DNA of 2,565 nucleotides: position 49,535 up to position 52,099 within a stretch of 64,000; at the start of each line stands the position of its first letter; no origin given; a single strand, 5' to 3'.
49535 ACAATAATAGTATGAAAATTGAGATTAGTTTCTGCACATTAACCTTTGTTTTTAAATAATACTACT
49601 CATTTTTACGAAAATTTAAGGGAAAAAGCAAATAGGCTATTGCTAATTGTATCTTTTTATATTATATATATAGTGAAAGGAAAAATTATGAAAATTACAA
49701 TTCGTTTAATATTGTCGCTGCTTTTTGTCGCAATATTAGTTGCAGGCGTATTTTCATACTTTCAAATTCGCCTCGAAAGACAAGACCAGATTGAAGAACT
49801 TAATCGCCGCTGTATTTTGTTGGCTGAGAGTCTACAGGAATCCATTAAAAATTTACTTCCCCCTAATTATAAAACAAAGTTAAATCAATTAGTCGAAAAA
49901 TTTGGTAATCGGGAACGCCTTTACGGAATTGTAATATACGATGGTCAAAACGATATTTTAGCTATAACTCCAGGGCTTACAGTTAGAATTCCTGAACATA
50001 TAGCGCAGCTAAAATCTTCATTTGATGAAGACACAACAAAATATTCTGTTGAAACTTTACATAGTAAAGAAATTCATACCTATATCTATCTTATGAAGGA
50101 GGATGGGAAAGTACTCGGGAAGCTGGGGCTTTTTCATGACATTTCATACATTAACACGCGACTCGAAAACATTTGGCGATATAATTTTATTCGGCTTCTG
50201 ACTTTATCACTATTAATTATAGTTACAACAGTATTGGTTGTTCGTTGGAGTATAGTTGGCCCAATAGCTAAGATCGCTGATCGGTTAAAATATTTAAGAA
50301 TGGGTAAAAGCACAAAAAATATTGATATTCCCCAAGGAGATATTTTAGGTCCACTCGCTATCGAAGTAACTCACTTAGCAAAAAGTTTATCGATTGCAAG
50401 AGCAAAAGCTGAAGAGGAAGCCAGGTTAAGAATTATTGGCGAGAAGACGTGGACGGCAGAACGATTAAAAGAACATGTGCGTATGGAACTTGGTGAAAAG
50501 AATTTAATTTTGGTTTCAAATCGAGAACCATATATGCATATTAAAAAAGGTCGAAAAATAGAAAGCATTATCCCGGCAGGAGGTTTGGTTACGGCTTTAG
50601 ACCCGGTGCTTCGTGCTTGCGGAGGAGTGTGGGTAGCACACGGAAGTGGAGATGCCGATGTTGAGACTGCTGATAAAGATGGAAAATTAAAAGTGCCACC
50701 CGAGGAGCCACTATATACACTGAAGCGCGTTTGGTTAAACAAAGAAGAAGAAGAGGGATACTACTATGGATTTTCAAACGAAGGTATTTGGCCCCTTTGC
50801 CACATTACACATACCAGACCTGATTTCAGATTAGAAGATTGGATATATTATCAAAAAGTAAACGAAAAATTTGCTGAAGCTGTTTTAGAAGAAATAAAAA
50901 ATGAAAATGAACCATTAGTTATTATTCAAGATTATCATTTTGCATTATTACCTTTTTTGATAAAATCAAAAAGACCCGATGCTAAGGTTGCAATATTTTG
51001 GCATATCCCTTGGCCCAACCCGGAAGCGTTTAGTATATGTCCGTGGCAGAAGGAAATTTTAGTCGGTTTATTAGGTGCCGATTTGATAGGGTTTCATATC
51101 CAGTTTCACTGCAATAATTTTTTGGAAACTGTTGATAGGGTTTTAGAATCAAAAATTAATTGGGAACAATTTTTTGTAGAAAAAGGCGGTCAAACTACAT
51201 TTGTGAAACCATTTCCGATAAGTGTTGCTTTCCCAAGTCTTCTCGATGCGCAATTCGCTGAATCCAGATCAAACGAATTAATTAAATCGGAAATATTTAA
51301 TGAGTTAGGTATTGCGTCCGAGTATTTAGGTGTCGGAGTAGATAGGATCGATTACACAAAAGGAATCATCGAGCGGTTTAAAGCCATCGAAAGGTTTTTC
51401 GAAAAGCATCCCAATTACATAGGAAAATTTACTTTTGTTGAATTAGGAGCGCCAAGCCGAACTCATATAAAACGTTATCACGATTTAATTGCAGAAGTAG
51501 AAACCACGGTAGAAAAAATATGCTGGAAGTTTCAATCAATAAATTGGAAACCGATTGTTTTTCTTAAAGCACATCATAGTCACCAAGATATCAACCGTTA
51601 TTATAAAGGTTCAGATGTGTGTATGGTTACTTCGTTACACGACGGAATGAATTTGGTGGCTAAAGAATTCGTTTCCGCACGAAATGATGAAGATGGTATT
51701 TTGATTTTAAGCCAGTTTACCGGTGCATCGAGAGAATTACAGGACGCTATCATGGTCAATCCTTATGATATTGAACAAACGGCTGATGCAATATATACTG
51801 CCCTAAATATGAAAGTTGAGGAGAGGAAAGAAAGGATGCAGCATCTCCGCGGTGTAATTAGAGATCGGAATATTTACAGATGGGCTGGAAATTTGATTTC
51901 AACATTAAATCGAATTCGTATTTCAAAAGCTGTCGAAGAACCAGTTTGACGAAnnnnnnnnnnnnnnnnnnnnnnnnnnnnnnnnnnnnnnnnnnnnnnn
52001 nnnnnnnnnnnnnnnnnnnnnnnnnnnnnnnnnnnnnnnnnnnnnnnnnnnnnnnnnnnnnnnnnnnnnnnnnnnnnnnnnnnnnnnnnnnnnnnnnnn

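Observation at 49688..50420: Trehalose-6-phosphate synthase fused to a transmembrane sensor and HAMP domain.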

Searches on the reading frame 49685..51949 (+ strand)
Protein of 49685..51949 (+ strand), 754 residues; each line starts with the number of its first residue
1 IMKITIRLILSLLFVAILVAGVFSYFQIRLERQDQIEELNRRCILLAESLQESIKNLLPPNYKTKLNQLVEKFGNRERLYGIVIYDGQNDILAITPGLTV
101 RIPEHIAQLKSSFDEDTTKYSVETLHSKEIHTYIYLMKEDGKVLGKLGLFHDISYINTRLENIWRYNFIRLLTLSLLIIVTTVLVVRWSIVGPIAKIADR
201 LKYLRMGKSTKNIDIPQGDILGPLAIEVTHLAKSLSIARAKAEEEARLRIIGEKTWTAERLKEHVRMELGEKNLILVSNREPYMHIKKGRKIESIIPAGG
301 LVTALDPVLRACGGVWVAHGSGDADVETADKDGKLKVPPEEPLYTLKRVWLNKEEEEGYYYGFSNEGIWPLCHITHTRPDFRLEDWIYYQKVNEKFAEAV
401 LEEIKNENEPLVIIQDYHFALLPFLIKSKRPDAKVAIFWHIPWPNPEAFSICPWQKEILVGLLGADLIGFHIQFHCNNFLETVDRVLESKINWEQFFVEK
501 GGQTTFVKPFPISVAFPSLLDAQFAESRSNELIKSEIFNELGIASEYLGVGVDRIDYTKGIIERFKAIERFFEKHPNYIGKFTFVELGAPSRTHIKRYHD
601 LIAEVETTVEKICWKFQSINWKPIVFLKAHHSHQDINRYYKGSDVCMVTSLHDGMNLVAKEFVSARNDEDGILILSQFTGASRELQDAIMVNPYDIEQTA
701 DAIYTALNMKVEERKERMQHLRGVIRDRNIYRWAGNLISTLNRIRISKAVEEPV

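Call 3: search_protein_families(library=pfam, proteins=[window:49685-51949:+], max_evalue=0.1)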
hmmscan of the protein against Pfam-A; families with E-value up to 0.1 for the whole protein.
window:49685-51949:+ (754 aa): 4 families
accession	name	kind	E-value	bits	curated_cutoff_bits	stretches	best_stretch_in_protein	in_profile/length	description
PF00982.27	Glyco_transf_20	-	2.3e-117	393.1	32.5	1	273-742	2-472/473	Glycosyltransferase family 20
PF13692.12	Glyco_trans_1_4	-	2.2e-05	25.2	27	1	624-707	61-140/142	Glycosyl transferases group 1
PF00534.26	Glycos_transf_1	-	0.0074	16.3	26.4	0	622-716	72-163/172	Glycosyl transferases group 1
PF20706.3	GT4-conflict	-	0.059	12.8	26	0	630-666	269-305/385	Family 4 Glycosyltransferase in conflict systems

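Call 4: search_protein_families(library=ncbifam, proteins=[window:49685-51949:+], max_evalue=0.1)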
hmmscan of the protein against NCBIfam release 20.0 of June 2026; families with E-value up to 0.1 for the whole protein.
window:49685-51949:+ (754 aa): 9 families
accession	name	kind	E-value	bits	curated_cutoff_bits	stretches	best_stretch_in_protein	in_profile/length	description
NF011071.0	PRK14501.1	equivalog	2.8e-144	482.1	634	1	272-746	2-466/729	bifunctional alpha,alpha-trehalose-phosphate synthase (UDP-forming)/trehalose-phosphatase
TIGR02400.1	trehalose_OtsA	equivalog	1e-125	420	564.85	1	273-742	1-455/456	alpha,alpha-trehalose-phosphate synthase (UDP-forming)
TIGR02398.1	gluc_glyc_Psyn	equivalog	8.3e-90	301.7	569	1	280-741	4-480/487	glucosylglycerol-phosphate synthase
NF007513.0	PRK10117.1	equivalog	1.2e-76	258.5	759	1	295-748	18-458/474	alpha,alpha-trehalose-phosphate synthase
NF033092.0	HK_WalK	equivalog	1.8e-10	40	725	1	3-247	8-258/594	cell wall metabolism sensor histidine kinase WalK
NF053855.1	HisKinPhoRBctds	equivalog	0.0012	17.3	500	1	5-200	4-202/583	two-component system sensor histidine kinase PhoR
NF011615.0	PRK15041.1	equivalog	0.0049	15.6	947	1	168-235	196-263/554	methyl-accepting chemotaxis protein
NF038389.1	ArsS_fam_HK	equivalog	0.0092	15.5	250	1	9-234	7-198/403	ArsS family sensor histidine kinase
NF012163.2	BaeS_SmeS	equivalog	0.042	12.8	500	1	165-236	164-234/457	sensor histidine kinase efflux regulator BaeS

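Call 15: find_homologous_proteins(query=window:49688-51946:+, max_evalue=1e-20)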
Query window:49688-51946:+ (753 aa): 8000 proteins with E <= 1e-20 among 8000 candidates; the best 120 are listed.
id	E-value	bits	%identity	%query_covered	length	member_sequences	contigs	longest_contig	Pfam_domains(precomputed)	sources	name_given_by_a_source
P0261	0.0e+0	1642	95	100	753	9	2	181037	PF00982.28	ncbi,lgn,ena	-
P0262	0.0e+0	1344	75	99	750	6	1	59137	PF00534.27,PF00982.28,PF13692.13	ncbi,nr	ncbi:MAG: trehalose-6-phosphate synthase [Bacteroidota bacterium]|nr:trehalose-6-phosphate synthase 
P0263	0.0e+0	1282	71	100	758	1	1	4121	PF00982.28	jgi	jgi:trehalose-6-phosphate synthase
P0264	0.0e+0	1219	68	100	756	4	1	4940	PF00982.28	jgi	-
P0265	0.0e+0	1213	69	99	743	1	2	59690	PF00982.28,PF13692.13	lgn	-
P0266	0.0e+0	1197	68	99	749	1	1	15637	PF00982.28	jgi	-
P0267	0.0e+0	1186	68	99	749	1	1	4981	PF00982.28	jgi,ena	jgi:trehalose 6-phosphate synthase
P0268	0.0e+0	1186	68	99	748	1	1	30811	PF00982.28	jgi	jgi:trehalose 6-phosphate synthase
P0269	0.0e+0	1185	68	99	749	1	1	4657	PF00982.28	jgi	jgi:trehalose 6-phosphate synthase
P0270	0.0e+0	1185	68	99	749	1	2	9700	PF00982.28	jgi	jgi:trehalose 6-phosphate synthase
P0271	0.0e+0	1184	68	99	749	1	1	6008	PF00982.28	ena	-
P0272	0.0e+0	1183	68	99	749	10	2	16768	PF00982.28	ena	-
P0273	0.0e+0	1182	67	99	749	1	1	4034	PF00982.28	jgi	-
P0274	0.0e+0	1178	65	100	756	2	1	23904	PF00982.28,PF13692.13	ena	-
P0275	0.0e+0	1170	66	99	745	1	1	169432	PF00982.28,PF13692.13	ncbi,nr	ncbi:MAG: trehalose-6-phosphate synthase [bacterium]|nr:trehalose-6-phosphate synthase [bacterium]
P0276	0.0e+0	1163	66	100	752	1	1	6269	PF00982.28,PF13692.13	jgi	jgi:trehalose 6-phosphate synthase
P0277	0.0e+0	1157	65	100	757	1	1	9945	PF00982.28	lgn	-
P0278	0.0e+0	1154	66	100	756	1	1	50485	PF00982.28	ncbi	-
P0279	0.0e+0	1152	65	99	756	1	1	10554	PF00982.28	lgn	-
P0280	0.0e+0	1152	63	96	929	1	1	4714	PF00982.28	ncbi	ncbi:MAG: trehalose-6-phosphate synthase [Acidobacteriota bacterium]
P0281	0.0e+0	1151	65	99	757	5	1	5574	PF00982.28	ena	-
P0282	0.0e+0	1149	65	100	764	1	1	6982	PF00982.28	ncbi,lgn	ncbi:MAG: trehalose-6-phosphate synthase [Nitrospirota bacterium]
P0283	0.0e+0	1148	65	100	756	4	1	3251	PF00982.28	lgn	-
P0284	0.0e+0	1144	64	100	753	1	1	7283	PF00982.28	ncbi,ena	-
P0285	0.0e+0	1144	66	99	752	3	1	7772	PF00982.28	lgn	-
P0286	0.0e+0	1142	65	99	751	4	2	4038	PF00982.28,PF17203.11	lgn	-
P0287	0.0e+0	1141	65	99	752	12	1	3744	PF00982.28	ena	-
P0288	0.0e+0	1140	64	100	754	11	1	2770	PF00982.28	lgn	-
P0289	0.0e+0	1138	66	97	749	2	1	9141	PF00982.28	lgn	-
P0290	0.0e+0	1137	66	100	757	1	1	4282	PF00982.28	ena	-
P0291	0.0e+0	1137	65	100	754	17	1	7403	PF00982.28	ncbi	-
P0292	0.0e+0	1133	65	99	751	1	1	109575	PF00982.28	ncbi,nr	ncbi:MAG: trehalose-6-phosphate synthase [Thermodesulfovibrionia bacterium]|nr:trehalose-6-phosphate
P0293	0.0e+0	1133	65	99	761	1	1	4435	PF00982.28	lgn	-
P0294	0.0e+0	1132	65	99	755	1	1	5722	PF00982.28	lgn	-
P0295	0.0e+0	1131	64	100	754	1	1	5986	PF00982.28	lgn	-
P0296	0.0e+0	1130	64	100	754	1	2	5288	PF00982.28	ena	-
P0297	0.0e+0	1130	64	100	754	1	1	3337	PF00982.28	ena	-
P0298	0.0e+0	1129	64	100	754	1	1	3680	PF00982.28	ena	-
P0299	0.0e+0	1129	63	100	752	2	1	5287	PF00982.28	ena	-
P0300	0.0e+0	1129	69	93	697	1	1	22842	PF00982.28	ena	-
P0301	0.0e+0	1127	64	100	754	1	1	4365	PF00982.28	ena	-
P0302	0.0e+0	1126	62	95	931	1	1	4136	PF00982.28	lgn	-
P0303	0.0e+0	1125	66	100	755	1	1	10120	PF00982.28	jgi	jgi:alpha,alpha-trehalose-phosphate synthase [UDP-forming]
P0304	0.0e+0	1124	64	100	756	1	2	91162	PF00982.28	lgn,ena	-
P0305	0.0e+0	1124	64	99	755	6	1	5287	PF00982.28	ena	-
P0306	0.0e+0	1124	64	100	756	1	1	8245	PF00982.28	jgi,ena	-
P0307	0.0e+0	1124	64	99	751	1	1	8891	PF00982.28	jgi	jgi:trehalose-6-phosphate synthase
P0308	0.0e+0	1123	64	99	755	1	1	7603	PF00982.28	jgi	-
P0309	0.0e+0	1123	64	99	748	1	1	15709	PF00982.28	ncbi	-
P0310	0.0e+0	1123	63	100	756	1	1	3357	PF00982.28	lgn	-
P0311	0.0e+0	1122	64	100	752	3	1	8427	PF00982.28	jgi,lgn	-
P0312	0.0e+0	1122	64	99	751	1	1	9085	PF00982.28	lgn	-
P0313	0.0e+0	1122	64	99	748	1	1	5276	PF00982.28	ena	-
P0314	0.0e+0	1122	64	100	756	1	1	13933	PF00982.28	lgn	-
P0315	0.0e+0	1121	64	99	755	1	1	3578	PF00982.28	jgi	-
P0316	0.0e+0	1121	64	99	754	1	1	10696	PF00982.28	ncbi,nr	ncbi:MAG: trehalose-6-phosphate synthase [Thermodesulfovibrionales bacterium]|nr:trehalose-6-phospha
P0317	0.0e+0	1121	64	100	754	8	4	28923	PF00982.28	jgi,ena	-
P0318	0.0e+0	1121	64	99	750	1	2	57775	PF00982.28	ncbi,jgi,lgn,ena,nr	ncbi:MAG: trehalose-6-phosphate synthase [Nitrospira bacterium HGW-Nitrospira-1]|nr:MAG: trehalose-6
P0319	0.0e+0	1121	64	99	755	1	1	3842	PF00982.28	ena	-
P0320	0.0e+0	1120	64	99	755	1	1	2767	PF00982.28,PF17203.11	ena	-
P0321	0.0e+0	1120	64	99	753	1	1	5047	PF00534.27,PF00982.28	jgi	jgi:alpha,alpha-trehalose-phosphate synthase [UDP-forming]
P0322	0.0e+0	1119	64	100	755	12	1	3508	PF00982.28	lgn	-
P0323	0.0e+0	1119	63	99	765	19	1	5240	PF00982.28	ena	-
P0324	0.0e+0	1119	64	100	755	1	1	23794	PF00982.28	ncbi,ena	ncbi:MAG: trehalose-6-phosphate synthase [Nitrospirota bacterium]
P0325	0.0e+0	1119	64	99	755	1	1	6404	PF00982.28,PF17203.11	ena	-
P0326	0.0e+0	1118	64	99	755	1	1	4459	PF00982.28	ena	-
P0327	0.0e+0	1118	63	100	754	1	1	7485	PF00982.28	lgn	-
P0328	0.0e+0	1118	64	100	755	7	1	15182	PF00982.28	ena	-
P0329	0.0e+0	1118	63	100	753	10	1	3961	PF00982.28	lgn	-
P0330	0.0e+0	1116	63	100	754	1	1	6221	PF00982.28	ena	-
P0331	0.0e+0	1116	64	100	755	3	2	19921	PF00982.28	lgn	-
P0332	0.0e+0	1116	64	100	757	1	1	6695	PF00982.28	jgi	jgi:alpha,alpha-trehalose-phosphate synthase [UDP-forming]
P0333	0.0e+0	1115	62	95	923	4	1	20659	PF00982.28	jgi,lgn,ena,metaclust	metaclust:\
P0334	0.0e+0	1115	63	99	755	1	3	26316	PF00982.28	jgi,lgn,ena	jgi:trehalose 6-phosphate synthase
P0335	0.0e+0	1115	63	99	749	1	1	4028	PF00982.28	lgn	-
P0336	0.0e+0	1114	64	100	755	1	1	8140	PF00982.28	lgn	-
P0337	0.0e+0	1114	64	100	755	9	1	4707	PF00982.28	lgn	-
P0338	0.0e+0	1113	63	100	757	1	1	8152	PF00982.28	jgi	jgi:trehalose-6-phosphate synthase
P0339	0.0e+0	1113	63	100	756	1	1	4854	PF00982.28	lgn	-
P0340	0.0e+0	1113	64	99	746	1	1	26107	PF00982.28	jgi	jgi:trehalose 6-phosphate synthase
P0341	0.0e+0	1112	62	100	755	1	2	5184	PF00982.28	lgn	-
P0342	0.0e+0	1112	63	100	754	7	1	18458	PF00982.28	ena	-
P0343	0.0e+0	1111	64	99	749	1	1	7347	PF00982.28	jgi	jgi:trehalose 6-phosphate synthase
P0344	0.0e+0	1110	63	100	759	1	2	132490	PF00982.28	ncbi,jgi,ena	-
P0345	0.0e+0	1110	64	99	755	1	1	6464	PF00982.28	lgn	-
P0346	0.0e+0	1110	62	100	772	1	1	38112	PF00982.28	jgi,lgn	jgi:trehalose 6-phosphate synthase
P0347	0.0e+0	1109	63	99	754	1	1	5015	PF00982.28,PF17203.11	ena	-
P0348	0.0e+0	1109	63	100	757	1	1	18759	PF00982.28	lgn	-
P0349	0.0e+0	1109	62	99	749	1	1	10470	PF00982.28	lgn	-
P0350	0.0e+0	1108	63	100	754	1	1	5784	PF00982.28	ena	-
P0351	0.0e+0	1108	63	99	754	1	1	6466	PF00982.28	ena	-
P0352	0.0e+0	1107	64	99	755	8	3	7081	PF00982.28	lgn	-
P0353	0.0e+0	1107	63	100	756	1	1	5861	PF00982.28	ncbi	-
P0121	0.0e+0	1107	61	96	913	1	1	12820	PF00982.28,PF10144.16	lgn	-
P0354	0.0e+0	1107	64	99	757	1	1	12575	PF00982.28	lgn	-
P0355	0.0e+0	1106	62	100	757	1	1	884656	PF00982.28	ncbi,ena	-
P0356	0.0e+0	1106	62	100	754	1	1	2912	PF00982.28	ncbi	-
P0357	0.0e+0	1106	64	99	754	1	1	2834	PF00982.28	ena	-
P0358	0.0e+0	1106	62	100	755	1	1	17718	PF00982.28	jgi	jgi:trehalose-6-phosphate synthase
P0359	0.0e+0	1106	63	99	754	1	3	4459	PF00982.28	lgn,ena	-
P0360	0.0e+0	1105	63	99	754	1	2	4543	PF00982.28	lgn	-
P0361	0.0e+0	1105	63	100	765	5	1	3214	PF00982.28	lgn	-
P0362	0.0e+0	1104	64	99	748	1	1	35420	PF00982.28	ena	-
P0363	0.0e+0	1104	64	99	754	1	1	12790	PF00982.28,PF17203.11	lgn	-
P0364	0.0e+0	1104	63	99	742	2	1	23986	PF00982.28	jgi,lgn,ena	-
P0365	0.0e+0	1103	63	100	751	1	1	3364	PF00982.28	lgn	-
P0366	0.0e+0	1103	63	100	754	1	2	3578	PF00982.28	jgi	jgi:trehalose-6-phosphate synthase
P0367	0.0e+0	1103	63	100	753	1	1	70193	PF00982.28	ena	-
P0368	0.0e+0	1103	63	99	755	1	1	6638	PF00982.28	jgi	jgi:alpha,alpha-trehalose-phosphate synthase [UDP-forming]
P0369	0.0e+0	1103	63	99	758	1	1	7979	PF00982.28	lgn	-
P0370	0.0e+0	1103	62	100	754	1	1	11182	PF00982.28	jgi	jgi:trehalose-6-phosphate synthase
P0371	0.0e+0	1102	62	100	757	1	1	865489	PF00982.28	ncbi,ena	-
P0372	0.0e+0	1102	63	99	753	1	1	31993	PF00534.27,PF00982.28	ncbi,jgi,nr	ncbi:MAG: trehalose-6-phosphate synthase [Ignavibacteriae bacterium]|nr:MAG: trehalose-6-phosphate s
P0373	0.0e+0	1101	63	100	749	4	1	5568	PF00982.28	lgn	-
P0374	0.0e+0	1101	64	99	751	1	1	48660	PF00982.28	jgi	jgi:alpha,alpha-trehalose-phosphate synthase [UDP-forming]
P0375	0.0e+0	1101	62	99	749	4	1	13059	PF00982.28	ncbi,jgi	jgi:trehalose 6-phosphate synthase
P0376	0.0e+0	1100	63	99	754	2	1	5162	PF00982.28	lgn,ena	-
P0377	0.0e+0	1100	63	99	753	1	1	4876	PF00982.28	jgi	jgi:alpha,alpha-trehalose-phosphate synthase [UDP-forming]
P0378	0.0e+0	1100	62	99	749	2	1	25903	PF00982.28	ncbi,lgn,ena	-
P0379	0.0e+0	1099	63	100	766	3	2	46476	PF00982.28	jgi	-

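Call 41: predict_structure(alignment_id=A3)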
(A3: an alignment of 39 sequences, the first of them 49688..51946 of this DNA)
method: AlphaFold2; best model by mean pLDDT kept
length: 753 residues; sequences in the alignment: 39
mean_pLDDT: 83.1   pTM: 0.65
mean pLDDT of the five models: 83.1, 81.8, 81.3, 80.4, 76.9
residues with pLDDT >= 90: 255; 70-90: 397; 50-70: 82; < 50: 19
segments of 3 or more residues with pLDDT < 50: 298-301, 516-525, 749-753
pLDDT, mean of each block of 10 residues (from residue 1): 74 83 84 88 87 71 80 77 81 81 65 67 79 82 84 83 81 82 77 72 62 58 71 71 67 78 87 88 81 65 76 88 85 85 91 89 85 70 96 97 93 91 96 88 87 95 92 88 93 90 88 54 59 94 95 83 96 97 89 77 93 92 90 86 92 82 89 89 92 95 98 96 85 90 68 35
secondary structure, 60 per line:
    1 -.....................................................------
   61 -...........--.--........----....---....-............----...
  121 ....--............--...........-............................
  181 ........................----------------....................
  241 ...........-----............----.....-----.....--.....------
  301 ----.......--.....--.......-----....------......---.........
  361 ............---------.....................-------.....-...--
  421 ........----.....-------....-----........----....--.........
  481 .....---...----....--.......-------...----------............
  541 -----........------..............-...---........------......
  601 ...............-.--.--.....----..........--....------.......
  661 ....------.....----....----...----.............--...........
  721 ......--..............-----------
elements in order (helices of 4 or more, strands of 3 or more residues): H2-54 H62-72 E78-85 E90-93 H97-100 H102-113 E118-124 E127-138 E141-151 H153-204 H221-251 H257-268 E273-277 E283-287 E290-294 H305-311 E314-318 H321-327 E333-336 E343-348 H352-372 H382-402 E410-414 H421-428 E433-437 H445-448 H454-461 E466-469 H472-485 E489-491 E496-499 E502-508 H529-540 E546-553 H560-573 E581-588 H595-615 E623-627 H632-641 E644-647 H654-664 E671-675 H680-683 E688-690 H695-707 H710-726 H729-742

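Call 52: search_protein_families(library=pfam, proteins=[P0280, P0333], max_evalue=0.01)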
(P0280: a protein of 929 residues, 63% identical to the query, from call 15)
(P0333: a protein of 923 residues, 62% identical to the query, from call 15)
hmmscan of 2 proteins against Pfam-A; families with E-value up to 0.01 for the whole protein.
P0280 (929 aa): 6 families
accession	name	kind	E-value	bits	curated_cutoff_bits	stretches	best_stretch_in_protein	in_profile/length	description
PF00982.27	Glyco_transf_20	-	1.1e-120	404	32.5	1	448-914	2-471/473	Glycosyltransferase family 20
PF13692.12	Glyco_trans_1_4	-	6.3e-05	23.7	27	1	796-880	60-140/142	Glycosyl transferases group 1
PF23846.1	Cache_WalK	-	0.00012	22.9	27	0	233-324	3-89/92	WalK sensor protein kinase Chache domain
PF10144.15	SMP_2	-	0.00027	21.1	28.9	0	4-93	13-101/159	Bacterial virulence factor haemolysin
PF00534.26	Glycos_transf_1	-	0.0056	16.7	26.4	0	791-891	68-165/172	Glycosyl transferases group 1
PF20706.3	GT4-conflict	-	0.0082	15.6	26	0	804-907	270-379/385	Family 4 Glycosyltransferase in conflict systems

P0333 (923 aa): 2 families
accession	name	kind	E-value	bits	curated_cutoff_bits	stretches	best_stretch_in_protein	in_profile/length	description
PF00982.27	Glyco_transf_20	-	9.9e-120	400.9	32.5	1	435-899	2-472/473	Glycosyltransferase family 20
PF13692.12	Glyco_trans_1_4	-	0.00072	20.3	27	1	780-861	60-137/142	Glycosyl transferases group 1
